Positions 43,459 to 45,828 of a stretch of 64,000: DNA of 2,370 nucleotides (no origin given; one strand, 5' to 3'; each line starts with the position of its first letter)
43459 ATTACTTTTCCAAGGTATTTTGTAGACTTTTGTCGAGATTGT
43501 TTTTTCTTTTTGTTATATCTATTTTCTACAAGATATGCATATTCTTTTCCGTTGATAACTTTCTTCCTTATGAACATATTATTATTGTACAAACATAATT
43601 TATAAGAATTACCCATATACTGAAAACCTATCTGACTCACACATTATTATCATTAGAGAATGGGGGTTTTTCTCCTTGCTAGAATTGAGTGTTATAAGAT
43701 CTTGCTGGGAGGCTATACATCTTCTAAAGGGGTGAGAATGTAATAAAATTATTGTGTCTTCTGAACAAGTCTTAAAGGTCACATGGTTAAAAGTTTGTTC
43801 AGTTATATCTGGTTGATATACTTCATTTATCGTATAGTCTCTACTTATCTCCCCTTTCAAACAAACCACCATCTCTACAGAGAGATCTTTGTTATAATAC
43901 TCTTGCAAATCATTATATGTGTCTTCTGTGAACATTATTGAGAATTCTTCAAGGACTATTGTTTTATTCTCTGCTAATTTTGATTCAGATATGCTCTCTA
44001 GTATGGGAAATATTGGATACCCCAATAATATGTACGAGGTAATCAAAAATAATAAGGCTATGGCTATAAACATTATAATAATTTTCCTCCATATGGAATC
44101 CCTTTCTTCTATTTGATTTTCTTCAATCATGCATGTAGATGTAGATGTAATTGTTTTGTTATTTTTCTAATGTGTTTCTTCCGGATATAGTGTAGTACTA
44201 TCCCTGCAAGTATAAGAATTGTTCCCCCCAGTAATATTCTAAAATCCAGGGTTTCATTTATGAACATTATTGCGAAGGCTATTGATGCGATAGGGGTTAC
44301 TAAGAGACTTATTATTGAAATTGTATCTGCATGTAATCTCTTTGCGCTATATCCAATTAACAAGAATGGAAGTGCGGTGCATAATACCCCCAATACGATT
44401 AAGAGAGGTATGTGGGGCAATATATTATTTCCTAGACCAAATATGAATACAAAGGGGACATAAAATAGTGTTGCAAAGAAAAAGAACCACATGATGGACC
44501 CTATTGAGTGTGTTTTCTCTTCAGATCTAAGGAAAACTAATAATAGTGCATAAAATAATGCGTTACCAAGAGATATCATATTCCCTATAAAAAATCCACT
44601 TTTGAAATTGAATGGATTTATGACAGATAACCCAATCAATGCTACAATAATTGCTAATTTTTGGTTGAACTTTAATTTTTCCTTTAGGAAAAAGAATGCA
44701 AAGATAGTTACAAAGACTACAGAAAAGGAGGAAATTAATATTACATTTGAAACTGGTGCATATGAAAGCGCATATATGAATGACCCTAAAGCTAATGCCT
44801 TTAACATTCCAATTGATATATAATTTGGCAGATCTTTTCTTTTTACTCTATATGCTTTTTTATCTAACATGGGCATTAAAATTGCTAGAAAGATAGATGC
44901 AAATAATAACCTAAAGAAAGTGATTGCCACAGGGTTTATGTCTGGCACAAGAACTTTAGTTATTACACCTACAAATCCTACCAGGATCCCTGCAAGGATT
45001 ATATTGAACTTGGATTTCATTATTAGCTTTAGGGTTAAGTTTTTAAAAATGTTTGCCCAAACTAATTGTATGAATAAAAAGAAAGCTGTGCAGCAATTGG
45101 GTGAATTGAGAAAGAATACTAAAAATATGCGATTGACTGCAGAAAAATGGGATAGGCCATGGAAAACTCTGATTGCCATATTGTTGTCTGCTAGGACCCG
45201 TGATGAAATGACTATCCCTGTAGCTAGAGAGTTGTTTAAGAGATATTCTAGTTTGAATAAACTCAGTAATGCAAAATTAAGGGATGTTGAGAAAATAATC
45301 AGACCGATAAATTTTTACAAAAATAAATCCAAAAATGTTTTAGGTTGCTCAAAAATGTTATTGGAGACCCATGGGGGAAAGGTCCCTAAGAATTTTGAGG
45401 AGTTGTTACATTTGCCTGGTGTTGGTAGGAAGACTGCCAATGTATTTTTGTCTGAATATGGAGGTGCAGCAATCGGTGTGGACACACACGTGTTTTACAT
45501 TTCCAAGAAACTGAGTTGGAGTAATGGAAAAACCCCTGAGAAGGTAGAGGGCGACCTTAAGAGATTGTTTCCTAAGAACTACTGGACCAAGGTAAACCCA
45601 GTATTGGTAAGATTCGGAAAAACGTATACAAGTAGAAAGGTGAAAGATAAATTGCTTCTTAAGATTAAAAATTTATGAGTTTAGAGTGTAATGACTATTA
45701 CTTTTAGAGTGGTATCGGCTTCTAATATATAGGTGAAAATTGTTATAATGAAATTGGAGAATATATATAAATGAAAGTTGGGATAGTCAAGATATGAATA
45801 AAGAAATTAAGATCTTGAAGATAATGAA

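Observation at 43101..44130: Membrane-anchored JAMM/MPN+ metalloprotease overlapping a basic orphan protein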

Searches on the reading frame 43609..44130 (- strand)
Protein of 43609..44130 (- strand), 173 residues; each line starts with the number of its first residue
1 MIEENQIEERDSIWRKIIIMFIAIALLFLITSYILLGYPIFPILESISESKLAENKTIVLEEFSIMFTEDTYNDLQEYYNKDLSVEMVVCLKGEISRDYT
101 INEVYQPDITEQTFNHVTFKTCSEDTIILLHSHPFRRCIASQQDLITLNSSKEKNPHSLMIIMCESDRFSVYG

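Call 3: search_protein_families(library=pfam, proteins=[window:43609-44130:-], max_evalue=1)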
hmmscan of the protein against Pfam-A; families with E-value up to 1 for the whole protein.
window:43609-44130:- (173 aa): 2 families
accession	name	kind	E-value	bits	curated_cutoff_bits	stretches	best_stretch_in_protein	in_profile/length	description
PF23906.1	DUF7248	-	0.02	15.3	27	1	8-48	3-43/58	Family of unknown function (DUF7248)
PF23355.1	IFT52_GIFT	-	0.059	12.9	27.2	1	31-73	67-109/246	IFT52 GIFT domain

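Call 4: search_protein_families(library=ncbifam, proteins=[window:43609-44130:-], max_evalue=1)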
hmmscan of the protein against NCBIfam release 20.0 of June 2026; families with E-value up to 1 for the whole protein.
window:43609-44130:- (173 aa): 1 family
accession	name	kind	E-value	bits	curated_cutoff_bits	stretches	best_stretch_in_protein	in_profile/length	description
NF047510.1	LIC_10190_fam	subfamily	3.7e-05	22.6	100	1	12-70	282-343/424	LIC_10190 family membrane protein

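Call 5: find_homologous_proteins(query=window:43609-44130:-, max_evalue=0.001)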
Query window:43609-44130:- (173 aa): 37 proteins with E <= 0.001 among 78 candidates.
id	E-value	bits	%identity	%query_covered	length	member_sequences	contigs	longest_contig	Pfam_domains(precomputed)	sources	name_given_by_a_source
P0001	1.7e-107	375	100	100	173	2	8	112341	-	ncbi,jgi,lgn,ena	-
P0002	7.8e-89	314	82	100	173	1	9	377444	-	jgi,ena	jgi:hypothetical protein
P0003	7.9e-80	285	74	99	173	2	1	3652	-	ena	-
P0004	1.0e-75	271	73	99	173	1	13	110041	-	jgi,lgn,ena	jgi:hypothetical protein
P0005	3.6e-75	270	72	99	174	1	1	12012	-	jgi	jgi:hypothetical protein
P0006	1.4e-72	261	69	94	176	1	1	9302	-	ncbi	-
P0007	6.8e-72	259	70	99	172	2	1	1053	-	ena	-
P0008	1.2e-70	255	71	94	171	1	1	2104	-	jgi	jgi:hypothetical protein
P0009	7.6e-70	252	100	70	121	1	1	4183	-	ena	-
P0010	1.2e-69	252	65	97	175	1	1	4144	-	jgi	jgi:proteasome lid subunit RPN8/RPN11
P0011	1.2e-68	248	69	99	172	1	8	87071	-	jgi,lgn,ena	jgi:hypothetical protein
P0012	2.1e-68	248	65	99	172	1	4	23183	-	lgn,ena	-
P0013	2.4e-67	244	64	100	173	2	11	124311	-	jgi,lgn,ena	jgi:hypothetical protein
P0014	9.2e-66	239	65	92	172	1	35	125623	-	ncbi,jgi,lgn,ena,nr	ncbi:hypothetical protein HOG16_03200 [Candidatus Woesearchaeota archaeon]|jgi:hypothetical protein|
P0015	2.7e-65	237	65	99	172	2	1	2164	-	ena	-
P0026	9.7e-55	203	63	77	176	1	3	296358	-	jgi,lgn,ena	jgi:hypothetical protein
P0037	2.5e-46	176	49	99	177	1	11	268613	-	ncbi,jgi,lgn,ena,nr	ncbi:hypothetical protein J4438_03270 [Candidatus Woesearchaeota archaeon]|nr:hypothetical protein [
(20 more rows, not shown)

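Call 6: search_solved_structures(query=window:43609-44130:-, max_evalue=10, show_alignments=3)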
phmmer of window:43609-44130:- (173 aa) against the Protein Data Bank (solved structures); distinct sequences matched with E-value up to 10: 0.

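Call 13: find_encoding_contigs(protein=P0014, flank=6000, max_places=3)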
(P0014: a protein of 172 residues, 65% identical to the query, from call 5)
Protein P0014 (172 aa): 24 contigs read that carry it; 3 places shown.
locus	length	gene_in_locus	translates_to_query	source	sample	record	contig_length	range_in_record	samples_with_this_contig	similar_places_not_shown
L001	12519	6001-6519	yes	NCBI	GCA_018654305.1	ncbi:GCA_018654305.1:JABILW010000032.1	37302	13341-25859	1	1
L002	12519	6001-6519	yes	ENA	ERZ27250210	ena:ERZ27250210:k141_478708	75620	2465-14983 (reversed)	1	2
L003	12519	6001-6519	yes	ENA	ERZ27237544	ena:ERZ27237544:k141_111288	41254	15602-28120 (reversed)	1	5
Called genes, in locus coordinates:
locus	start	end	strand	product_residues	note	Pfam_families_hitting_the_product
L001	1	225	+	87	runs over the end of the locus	PF05239:PRC (weak)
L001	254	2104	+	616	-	PF00493:MCM (faint), PF01078:Mg_chelatase, PF00158:Sigma54_activat, PF13654:AAA_32 (weak), PF07728:AAA_5 (weak), PF20436:LonB_AAA-LID (weak), PF05362:Lon_C, PF13541:ChlI, +5 more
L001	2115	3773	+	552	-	PF03485:Arg_tRNA_synt_N, PF00750:tRNA-synt_1d, PF05746:DALR_1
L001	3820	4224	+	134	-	-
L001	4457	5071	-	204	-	PF00730:HhH-GPD, PF00633:HHH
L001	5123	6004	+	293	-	PF00892:EamA, PF16913:PUNUT (weak), PF00892:EamA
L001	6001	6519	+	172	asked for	-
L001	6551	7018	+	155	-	-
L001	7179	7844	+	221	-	-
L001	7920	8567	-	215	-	-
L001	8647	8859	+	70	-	-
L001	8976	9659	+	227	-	-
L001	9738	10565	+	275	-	PF02899:Phage_int_SAM_1 (weak), PF13495:Phage_int_SAM_4, PF00589:Phage_integrase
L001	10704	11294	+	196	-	-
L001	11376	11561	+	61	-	-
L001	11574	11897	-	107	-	-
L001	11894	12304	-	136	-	-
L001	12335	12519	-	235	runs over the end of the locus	PF09754:PAC2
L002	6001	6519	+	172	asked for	-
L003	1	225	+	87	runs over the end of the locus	PF05239:PRC (weak)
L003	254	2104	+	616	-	PF00493:MCM (faint), PF01078:Mg_chelatase, PF00158:Sigma54_activat, PF13654:AAA_32 (weak), PF07728:AAA_5 (weak), PF20436:LonB_AAA-LID (weak), PF05362:Lon_C, PF13541:ChlI, +5 more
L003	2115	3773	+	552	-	PF03485:Arg_tRNA_synt_N, PF00750:tRNA-synt_1d, PF05746:DALR_1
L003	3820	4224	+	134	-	-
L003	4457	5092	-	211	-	PF00730:HhH-GPD, PF00633:HHH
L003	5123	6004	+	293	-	PF00892:EamA, PF16913:PUNUT (weak), PF00892:EamA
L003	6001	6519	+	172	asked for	-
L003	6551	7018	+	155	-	-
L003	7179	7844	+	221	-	-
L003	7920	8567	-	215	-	-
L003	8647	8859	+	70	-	-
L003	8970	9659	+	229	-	-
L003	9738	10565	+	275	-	PF02899:Phage_int_SAM_1 (weak), PF13495:Phage_int_SAM_4, PF00589:Phage_integrase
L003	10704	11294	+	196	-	-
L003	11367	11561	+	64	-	-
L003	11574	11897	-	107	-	-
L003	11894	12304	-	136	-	-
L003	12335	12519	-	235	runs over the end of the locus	PF09754:PAC2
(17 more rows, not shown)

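Call 14: find_encoding_contigs(protein=P0037, flank=6000, max_places=2)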
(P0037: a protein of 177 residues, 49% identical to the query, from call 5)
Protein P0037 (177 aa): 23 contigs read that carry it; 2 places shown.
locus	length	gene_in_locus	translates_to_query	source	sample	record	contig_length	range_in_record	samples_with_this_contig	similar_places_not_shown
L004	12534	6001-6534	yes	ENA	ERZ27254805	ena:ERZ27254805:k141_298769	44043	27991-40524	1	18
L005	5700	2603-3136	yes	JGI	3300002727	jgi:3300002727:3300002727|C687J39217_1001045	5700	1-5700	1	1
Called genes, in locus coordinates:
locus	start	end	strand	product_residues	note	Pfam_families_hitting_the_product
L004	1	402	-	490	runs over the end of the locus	PF01336:tRNA_anti-codon (weak), PF00149:Metallophos, PF04042:DNA_pol_E_B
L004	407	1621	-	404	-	PF01637:ATPase_2, PF13191:AAA_16, PF00004:AAA, PF13401:AAA_22, PF22606:Cdc6-ORC-like_ATPase_lid (weak), PF22703:Cdc6_lid, PF09079:WHD_Cdc6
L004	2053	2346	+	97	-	-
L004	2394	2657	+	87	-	PF05239:PRC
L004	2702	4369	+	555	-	PF03485:Arg_tRNA_synt_N, PF00750:tRNA-synt_1d, PF05746:DALR_1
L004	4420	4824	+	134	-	-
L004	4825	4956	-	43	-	-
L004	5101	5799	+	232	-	-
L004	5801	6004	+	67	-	PF18893:DUF5652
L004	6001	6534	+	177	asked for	-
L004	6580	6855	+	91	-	-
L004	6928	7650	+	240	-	-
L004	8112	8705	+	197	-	-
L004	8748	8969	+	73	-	-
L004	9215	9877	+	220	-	PF01370:Epimerase, PF13460:NAD_binding_10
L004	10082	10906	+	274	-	PF02899:Phage_int_SAM_1 (faint), PF13495:Phage_int_SAM_4, PF00589:Phage_integrase, PF22823:MrpR_C_cat (weak)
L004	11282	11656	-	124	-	-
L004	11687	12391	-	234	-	PF09754:PAC2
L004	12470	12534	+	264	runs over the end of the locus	-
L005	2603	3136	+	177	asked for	-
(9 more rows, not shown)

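Call 15: find_encoding_contigs(protein=P0026, flank=6000, max_places=2)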
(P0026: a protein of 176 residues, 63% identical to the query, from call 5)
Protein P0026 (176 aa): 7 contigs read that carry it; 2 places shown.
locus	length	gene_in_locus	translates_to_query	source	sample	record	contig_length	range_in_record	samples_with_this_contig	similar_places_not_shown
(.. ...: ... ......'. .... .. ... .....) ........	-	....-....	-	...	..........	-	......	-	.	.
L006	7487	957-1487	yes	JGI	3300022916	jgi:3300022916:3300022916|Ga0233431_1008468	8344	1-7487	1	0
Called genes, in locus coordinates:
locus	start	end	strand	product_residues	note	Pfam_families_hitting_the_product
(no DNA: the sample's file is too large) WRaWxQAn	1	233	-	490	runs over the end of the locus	PF01336:tRNA_anti-codon (faint), PF00149:Metallophos, PF04042:DNA_pol_E_B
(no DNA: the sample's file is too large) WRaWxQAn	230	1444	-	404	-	PF01637:ATPase_2, PF13191:AAA_16, PF00004:AAA, PF05729:NACHT (weak), PF13401:AAA_22, PF22606:Cdc6-ORC-like_ATPase_lid (weak), PF22703:Cdc6_lid, PF09079:WHD_Cdc6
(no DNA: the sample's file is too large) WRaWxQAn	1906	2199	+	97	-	-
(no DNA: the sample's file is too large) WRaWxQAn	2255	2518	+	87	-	PF05239:PRC (weak)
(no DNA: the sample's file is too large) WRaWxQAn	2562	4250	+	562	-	PF03485:Arg_tRNA_synt_N, PF00750:tRNA-synt_1d, PF05746:DALR_1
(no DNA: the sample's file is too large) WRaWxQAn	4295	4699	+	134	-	-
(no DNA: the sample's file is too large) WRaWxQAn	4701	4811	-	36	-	-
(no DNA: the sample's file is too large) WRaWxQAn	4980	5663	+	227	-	-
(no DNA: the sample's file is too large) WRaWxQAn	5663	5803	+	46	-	-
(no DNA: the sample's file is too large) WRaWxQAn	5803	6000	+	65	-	PF18893:DUF5652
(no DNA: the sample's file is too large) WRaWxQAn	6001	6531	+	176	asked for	-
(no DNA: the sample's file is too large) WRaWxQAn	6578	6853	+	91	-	-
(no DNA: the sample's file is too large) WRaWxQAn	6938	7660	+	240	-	-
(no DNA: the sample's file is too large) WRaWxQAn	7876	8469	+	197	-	-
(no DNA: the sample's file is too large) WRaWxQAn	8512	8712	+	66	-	-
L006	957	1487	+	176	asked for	-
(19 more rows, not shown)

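Call 16: predict_structure(alignment_id=A1)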
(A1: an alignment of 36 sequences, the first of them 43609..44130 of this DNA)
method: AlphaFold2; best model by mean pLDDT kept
length: 173 residues; sequences in the alignment: 36
mean_pLDDT: 87.4   pTM: 0.72
mean pLDDT of the five models: 87.4, 86.8, 86.1, 85.3, 85.1
residues with pLDDT >= 90: 95; 70-90: 67; 50-70: 4; < 50: 7
segments of 3 or more residues with pLDDT < 50: 1-7
pLDDT, mean of each block of 10 residues (from residue 1): 48 84 95 83 82 92 93 95 92 93 94 87 90 85 89 89 92 91
secondary structure, 60 per line:
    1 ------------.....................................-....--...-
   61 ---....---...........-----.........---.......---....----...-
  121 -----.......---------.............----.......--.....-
elements in order: H13-49 E51-54 E57-59 E64-67 H71-81 E87-95 E99-105 E109-112 E117-119 E126-132 H142-154 E159-165 E168-172

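Call 24: search_protein_representatives(alignment_id=A1)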
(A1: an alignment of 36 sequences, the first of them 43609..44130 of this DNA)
Query: 36 sequences, 175 profile positions. Proteins with E-value up to 0.001 (for the whole library): 344; up to 1e-10: 205; up to 1e-30: 117. The best 150 are listed.
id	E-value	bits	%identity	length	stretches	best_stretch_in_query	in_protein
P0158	3.3e-66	238.5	-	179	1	11-174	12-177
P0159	4.1e-60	218.6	-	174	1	6-174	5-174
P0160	7.3e-57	208.0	-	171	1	8-175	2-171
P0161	5.6e-52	192.1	-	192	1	7-175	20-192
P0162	8.7e-51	188.3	-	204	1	8-175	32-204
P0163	7.2e-50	185.3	-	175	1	3-174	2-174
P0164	5.0e-49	182.5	-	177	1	3-175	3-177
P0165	7.3e-48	178.7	-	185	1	4-174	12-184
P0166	8.7e-47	175.2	-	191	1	7-175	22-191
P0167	1.6e-46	174.4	-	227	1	6-175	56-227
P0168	1.4e-45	171.3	-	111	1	66-174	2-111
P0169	2.7e-45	170.4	-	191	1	8-175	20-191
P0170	2.9e-45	170.3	-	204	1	18-175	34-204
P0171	3.5e-45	170.0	-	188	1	7-174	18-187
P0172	1.6e-44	167.8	-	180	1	4-174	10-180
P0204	1.9e-39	151.3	-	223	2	98-174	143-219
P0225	1.1e-36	142.4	-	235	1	10-175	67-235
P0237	7.2e-35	136.4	-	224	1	3-172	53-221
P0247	4.8e-34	133.7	-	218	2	4-98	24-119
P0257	3.2e-33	131.1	-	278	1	10-174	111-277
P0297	1.1e-28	116.2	-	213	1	19-174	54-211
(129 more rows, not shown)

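Call 30: find_related_loci(query=A1, collection=genome_contigs, flank=6000)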
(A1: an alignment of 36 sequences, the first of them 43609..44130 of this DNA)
Query A1 (173 aa) in genome_contigs; peptide patterns used: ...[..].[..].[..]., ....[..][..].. (x = any residue, [..] = any of these).
70 stretches matched a pattern; 28 encode a relative of the query (tblastn E <= 1e-3); 28 distinct loci.
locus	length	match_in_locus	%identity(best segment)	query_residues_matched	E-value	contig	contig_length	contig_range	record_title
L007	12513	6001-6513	71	1-172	3e-74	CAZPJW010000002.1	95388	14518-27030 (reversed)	MAG TPA_asm: Candidatus Woesearchaeota archaeon isolate binchicken_co141_105 genome assembly, contig: NODE_743_length_95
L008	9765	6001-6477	65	14-172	2e-71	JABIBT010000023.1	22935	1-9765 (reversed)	MAG: Candidatus Woesearchaeota archaeon isolate SI048_bin33 k141_936379, whole genome shotgun sequence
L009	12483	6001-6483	65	12-172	9e-71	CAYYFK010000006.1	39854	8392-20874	MAG TPA_asm: Candidatus Woesearchaeota archaeon isolate binchicken_co97_250 genome assembly, contig: NODE_3913_length_39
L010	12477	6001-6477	62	14-172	2e-66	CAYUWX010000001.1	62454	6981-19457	MAG TPA_asm: Candidatus Woesearchaeota archaeon isolate binchicken_co141_129 genome assembly, contig: NODE_1938_length_6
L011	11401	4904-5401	54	8-173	4e-53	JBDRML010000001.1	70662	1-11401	MAG: Candidatus Woesearchaeota archaeon isolate MEGAHIT-group-1.829 k141_4424198, whole genome shotgun sequence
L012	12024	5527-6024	52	8-173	1e-52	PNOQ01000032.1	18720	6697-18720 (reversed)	MAG: Nanoarchaeum sp. isolate SW.3.93 SW_1001756_18720, whole genome shotgun sequence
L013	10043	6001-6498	56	7-172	2e-51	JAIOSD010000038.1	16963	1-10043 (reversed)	MAG: archaeon isolate SMBSF35 bin_108_k127_616314, whole genome shotgun sequence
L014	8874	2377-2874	52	9-172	1e-44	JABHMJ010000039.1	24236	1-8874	MAG: Candidatus Woesearchaeota archaeon isolate SI037S2_bin65 k141_1035985, whole genome shotgun sequence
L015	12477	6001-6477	46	15-172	8e-44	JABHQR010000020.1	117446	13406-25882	MAG: archaeon isolate SI039_bin110 k141_774142, whole genome shotgun sequence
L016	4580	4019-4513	44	8-172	5e-41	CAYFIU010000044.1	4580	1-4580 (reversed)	MAG TPA_asm: Candidatus Woesearchaeota archaeon isolate ERP003628_co1_89 genome assembly, contig: NODE_18693_length_4580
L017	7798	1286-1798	42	2-172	1e-38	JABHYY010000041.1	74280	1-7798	MAG: archaeon isolate SI047_bin70 k141_1417808, whole genome shotgun sequence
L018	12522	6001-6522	39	3-172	2e-35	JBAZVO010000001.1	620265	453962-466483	MAG: Candidatus Woesearchaeota archaeon isolate SO_2017_GW1_254 NODE_74_length_620265_cov_5.097662_OW334_2017, whole gen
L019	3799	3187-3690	39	7-172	2e-34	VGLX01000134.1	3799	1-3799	MAG: Candidatus Woesearchaeota archaeon isolate M_DeepCast_400m_m2_277 M_DeepCast_400m_m2_277_Ga0194112_10057669, whole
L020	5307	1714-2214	38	8-172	1e-32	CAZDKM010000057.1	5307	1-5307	MAG TPA_asm: Candidatus Woesearchaeota archaeon isolate SRP269290_co3_970 genome assembly, contig: NODE_23557_length_530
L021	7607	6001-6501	38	8-172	2e-31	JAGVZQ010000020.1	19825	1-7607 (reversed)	Candidatus Woesearchaeota archaeon isolate RIFCSPLOWO2_02_FULL_32_17 rifcsplowo2_02_scaffold_3576, whole genome shotgun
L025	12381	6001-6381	43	47-172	9e-28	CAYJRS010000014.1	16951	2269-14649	MAG TPA_asm: Candidatus Woesearchaeota archaeon isolate ERP125453_co1_447 genome assembly, contig: NODE_3463_length_1695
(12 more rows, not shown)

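Call 34: search_protein_families(library=pfam, alignment_id=A3, max_evalue=0.1)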
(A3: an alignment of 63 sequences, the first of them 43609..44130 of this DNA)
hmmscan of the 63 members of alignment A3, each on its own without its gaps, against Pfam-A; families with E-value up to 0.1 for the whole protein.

A. member 1, window:43609-44130:- (173 aa): 2 families
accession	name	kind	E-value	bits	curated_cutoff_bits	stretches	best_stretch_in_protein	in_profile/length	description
PF23906.1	DUF7248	-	0.02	15.3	27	1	8-48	3-43/58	Family of unknown function (DUF7248)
PF23355.1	IFT52_GIFT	-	0.059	12.9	27.2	1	31-73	67-109/246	IFT52 GIFT domain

B. families by the number of members that match (of 63 scanned): 43 families (the first 25 are shown)
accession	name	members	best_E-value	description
PF14464.11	Prok-JAB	44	1.9e-06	Prokaryotic homologs of the JAB domain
PF04002.20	RadC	16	0.0012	RadC-like JAB domain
PF01398.27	JAB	3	0.00063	JAB1/Mov34/MPN/PAD-1 ubiquitin protease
PF09911.14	DUF2140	2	0.015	Uncharacterized protein conserved in bacteria (DUF2140)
PF01566.24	Nramp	2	0.049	Natural resistance-associated macrophage protein-like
PF07847.18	PCO_ADO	1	0.00068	PCO_ADO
PF09581.16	Spore_III_AF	1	0.00073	Stage III sporulation protein AF (Spore_III_AF)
PF25686.1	Betaherpes_U91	1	0.005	Betaherpesvirus U91 protein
PF08284.16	RVP_2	1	0.0072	Retroviral aspartyl protease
PF02706.20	Wzz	1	0.0082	Chain length determinant protein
PF00048.25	IL8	1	0.0085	Small cytokines (intecrine/chemokine), interleukin-8 like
PF25258.1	DUF7859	1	0.011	Family of unknown function (DUF7859)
PF15659.11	Toxin-JAB1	1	0.011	JAB-like toxin 1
PF00902.23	TatC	1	0.011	Sec-independent protein translocase protein (TatC)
PF02673.24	BacA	1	0.012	Bacitracin resistance protein BacA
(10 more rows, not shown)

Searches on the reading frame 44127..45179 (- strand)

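Call 3: search_protein_families(library=pfam, proteins=[window:44127-45179:-], max_evalue=1)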
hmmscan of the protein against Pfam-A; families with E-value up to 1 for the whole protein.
window:44127-45179:- (350 aa): 3 families
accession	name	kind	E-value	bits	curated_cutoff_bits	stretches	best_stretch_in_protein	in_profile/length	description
PF00892.27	EamA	-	2.1e-32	112.7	28.2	2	59-187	6-133/135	EamA-like transporter family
PF16913.11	PUNUT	-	0.00026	20.8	30.6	1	107-217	64-182/321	Purine nucleobase transmembrane transport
PF01027.25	Bax1-I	-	0.85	9.8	34.1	1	54-213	4-166/207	Inhibitor of apoptosis-promoting Bax1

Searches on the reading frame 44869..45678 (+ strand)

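Call 3: search_protein_families(library=pfam, proteins=[window:44869-45678:+], max_evalue=1)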
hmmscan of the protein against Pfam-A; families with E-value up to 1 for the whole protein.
window:44869-45678:+ (269 aa): 6 families
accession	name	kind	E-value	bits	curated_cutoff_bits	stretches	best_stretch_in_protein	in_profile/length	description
PF00730.31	HhH-GPD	-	7.1e-20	71.8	26.2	1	102-236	1-108/108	HhH-GPD superfamily base excision DNA repair protein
PF00633.29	HHH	-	7.3e-08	32.3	24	1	167-195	1-29/30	Helix-hairpin-helix motif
PF20582.4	UPF0758_N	-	0.0021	18.5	27.1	1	101-143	27-68/77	UPF0758 N-terminal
PF12826.13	HHH_2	-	0.0022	18.5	27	1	118-143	15-40/64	Helix-hairpin-helix motif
PF21176.3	RecR_HhH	-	0.026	14.8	27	1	177-190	6-19/45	RecR, helix-hairpin-helix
PF14520.12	HHH_5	-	0.035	15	27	1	176-196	1-21/57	Helix-hairpin-helix domain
